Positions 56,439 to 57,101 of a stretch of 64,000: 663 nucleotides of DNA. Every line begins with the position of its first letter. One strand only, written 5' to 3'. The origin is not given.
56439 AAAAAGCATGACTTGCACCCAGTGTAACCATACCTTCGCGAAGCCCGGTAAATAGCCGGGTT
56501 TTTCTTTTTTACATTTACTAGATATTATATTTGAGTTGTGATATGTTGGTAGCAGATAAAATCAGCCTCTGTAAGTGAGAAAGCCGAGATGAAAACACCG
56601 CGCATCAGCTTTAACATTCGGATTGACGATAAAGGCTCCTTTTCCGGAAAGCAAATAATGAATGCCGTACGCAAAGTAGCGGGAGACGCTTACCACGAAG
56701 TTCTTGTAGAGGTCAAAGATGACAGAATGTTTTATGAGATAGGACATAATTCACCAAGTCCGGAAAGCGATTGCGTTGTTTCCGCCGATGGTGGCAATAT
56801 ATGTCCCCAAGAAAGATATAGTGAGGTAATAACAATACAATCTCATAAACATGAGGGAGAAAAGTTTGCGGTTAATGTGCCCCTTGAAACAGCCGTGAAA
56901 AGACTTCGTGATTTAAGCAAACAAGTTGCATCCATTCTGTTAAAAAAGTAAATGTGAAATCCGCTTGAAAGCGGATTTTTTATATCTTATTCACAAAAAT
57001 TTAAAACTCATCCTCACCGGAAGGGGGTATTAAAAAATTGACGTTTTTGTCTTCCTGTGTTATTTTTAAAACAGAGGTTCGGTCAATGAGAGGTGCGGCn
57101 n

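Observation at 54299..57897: String of six small, individually terminated genes including a minimal nucleotidyltransferase and a duplicated ~40-bp promoter-proximal module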

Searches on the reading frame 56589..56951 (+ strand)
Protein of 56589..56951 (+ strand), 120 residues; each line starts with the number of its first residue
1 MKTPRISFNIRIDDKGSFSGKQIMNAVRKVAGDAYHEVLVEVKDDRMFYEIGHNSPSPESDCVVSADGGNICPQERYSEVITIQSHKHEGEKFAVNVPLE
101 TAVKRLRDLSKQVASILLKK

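Call 5: search_protein_families(library=pfam, proteins=[window:56589-56951:+], max_evalue=1)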
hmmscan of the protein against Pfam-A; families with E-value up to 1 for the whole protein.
window:56589-56951:+ (120 aa): 0 families

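Call 15: search_protein_families(library=phrogs, proteins=[window:56589-56951:+], max_evalue=1)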
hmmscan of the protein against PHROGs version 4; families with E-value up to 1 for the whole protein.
window:56589-56951:+ (120 aa): 0 families

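Call 16: search_protein_families(library=padloc, proteins=[window:56589-56951:+], max_evalue=1)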
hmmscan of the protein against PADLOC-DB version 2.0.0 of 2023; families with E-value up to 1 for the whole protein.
window:56589-56951:+ (120 aa): 1 family
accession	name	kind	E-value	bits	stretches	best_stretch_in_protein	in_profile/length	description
PDLC04261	PDC-M01B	-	0.036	11.7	1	23-85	63-126/304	-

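Call 17: search_protein_families(library=ncbifam, proteins=[window:56589-56951:+], max_evalue=1)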
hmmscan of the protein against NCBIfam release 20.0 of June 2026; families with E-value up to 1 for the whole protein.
window:56589-56951:+ (120 aa): 0 families

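Call 81: find_related_loci(query=window:56589-56951:+, collection=viral_contigs, flank=4000)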
Query window:56589-56951:+ (120 aa) in viral_contigs; peptide patterns used: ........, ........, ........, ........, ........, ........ (x = any residue, [..] = any of these).
13 stretches matched a pattern, but none encodes a relative of the query by tblastn (E <= 1e-3).

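Call 100: search_solved_structures(query=window:56589-56951:+, max_evalue=1)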
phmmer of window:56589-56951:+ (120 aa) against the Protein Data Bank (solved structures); distinct sequences matched with E-value up to 1: 0.
